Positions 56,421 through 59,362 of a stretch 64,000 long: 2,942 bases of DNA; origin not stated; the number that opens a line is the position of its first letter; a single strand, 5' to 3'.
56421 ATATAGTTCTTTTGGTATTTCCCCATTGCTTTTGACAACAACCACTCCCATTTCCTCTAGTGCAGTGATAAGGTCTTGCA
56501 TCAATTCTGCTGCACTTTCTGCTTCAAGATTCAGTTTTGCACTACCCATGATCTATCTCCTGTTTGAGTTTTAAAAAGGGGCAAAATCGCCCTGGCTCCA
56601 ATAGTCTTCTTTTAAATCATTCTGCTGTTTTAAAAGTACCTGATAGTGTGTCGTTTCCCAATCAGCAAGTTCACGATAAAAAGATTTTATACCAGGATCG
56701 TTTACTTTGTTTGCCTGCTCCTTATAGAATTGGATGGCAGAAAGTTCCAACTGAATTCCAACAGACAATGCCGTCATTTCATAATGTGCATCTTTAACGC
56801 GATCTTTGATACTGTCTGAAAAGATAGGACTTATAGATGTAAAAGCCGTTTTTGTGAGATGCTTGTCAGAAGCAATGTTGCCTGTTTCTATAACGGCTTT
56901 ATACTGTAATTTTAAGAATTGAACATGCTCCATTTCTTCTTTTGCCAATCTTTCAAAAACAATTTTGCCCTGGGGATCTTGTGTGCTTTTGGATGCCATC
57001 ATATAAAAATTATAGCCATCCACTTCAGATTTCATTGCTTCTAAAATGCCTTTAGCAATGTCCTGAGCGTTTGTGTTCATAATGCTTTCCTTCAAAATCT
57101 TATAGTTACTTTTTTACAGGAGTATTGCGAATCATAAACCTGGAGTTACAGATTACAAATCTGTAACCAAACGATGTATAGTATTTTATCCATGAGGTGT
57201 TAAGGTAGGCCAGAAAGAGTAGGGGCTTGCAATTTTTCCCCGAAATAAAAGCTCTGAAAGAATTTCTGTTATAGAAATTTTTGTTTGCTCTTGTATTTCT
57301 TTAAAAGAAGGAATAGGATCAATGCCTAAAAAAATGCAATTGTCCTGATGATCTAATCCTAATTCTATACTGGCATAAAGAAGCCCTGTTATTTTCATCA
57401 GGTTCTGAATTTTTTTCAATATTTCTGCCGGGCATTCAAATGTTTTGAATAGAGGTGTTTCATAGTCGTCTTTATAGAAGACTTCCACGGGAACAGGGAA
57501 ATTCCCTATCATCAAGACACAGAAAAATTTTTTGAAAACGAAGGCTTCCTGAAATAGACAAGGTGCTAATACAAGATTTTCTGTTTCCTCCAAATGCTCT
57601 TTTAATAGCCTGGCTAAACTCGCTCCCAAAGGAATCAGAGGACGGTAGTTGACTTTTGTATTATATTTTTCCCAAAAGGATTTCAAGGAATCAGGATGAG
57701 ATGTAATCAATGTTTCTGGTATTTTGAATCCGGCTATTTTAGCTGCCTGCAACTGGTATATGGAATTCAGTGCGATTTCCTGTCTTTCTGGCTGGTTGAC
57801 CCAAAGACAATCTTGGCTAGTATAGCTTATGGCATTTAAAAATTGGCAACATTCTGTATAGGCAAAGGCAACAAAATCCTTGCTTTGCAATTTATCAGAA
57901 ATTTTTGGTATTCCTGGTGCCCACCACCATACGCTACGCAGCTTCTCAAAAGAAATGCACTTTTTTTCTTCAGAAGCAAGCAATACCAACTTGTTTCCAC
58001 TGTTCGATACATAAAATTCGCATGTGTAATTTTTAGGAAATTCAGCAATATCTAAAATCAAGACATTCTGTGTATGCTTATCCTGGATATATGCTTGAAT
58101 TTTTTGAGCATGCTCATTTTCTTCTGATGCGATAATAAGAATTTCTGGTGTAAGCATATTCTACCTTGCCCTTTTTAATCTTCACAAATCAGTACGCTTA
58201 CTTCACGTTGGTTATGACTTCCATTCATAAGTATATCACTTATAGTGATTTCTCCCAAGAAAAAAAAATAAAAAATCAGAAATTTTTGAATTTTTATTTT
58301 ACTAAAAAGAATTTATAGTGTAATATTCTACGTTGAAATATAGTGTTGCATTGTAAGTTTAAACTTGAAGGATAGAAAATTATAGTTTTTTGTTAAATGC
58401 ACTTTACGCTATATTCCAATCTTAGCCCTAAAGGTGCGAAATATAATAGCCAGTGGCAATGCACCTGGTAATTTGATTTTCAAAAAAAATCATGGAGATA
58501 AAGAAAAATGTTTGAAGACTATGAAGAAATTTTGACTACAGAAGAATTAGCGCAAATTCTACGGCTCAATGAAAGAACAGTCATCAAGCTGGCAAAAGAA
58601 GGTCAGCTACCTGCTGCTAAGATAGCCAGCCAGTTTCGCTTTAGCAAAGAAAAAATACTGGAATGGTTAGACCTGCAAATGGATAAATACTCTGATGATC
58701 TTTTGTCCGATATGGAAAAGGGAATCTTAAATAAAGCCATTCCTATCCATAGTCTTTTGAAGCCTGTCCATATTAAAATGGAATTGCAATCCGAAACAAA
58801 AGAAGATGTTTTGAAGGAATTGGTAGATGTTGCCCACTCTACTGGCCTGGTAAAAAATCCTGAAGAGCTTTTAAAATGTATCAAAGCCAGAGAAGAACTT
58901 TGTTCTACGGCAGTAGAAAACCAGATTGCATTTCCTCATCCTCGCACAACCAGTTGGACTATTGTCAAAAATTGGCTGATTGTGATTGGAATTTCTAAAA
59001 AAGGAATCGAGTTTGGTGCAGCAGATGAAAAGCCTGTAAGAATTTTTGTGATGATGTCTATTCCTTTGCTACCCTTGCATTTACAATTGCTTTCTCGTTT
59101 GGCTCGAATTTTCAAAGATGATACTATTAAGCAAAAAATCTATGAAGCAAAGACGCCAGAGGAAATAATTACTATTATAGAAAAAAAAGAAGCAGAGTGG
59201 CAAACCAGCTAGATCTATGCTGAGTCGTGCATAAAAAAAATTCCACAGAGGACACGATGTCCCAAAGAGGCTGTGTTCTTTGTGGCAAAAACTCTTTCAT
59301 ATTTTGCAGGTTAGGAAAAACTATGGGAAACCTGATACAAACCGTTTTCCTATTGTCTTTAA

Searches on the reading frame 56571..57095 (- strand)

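Call 64: search_protein_families(library=pfam, proteins=[window:56571-57095:-], max_evalue=0.00001)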
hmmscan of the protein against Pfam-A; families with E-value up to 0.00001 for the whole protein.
window:56571-57095:- (174 aa): 3 families
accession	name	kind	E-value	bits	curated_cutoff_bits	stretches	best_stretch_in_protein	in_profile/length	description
PF02915.23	Rubrerythrin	-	1.1e-14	55.4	22.8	1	19-106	5-95/137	Rubrerythrin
PF22277.2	EncFtn-like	-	6.4e-08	32.7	27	0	98-155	7-64/85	EncFtn-like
PF09537.16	DUF2383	-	4.1e-07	30.6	30.8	0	19-62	8-51/111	Domain of unknown function (DUF2383)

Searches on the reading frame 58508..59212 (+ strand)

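Call 64: search_protein_families(library=pfam, proteins=[window:58508-59212:+], max_evalue=0.00001)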
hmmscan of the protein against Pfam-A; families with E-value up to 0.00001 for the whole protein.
window:58508-59212:+ (234 aa): 2 families
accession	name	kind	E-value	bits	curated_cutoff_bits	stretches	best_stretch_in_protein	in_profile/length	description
PF00359.27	PTS_EIIA_2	-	3.1e-32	112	27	1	83-226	2-143/144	Phosphoenolpyruvate-dependent sugar phosphotransferase system, EIIA 2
PF12728.13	HTH_17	-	9.1e-13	48.7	27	1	9-55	2-48/51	Helix-turn-helix domain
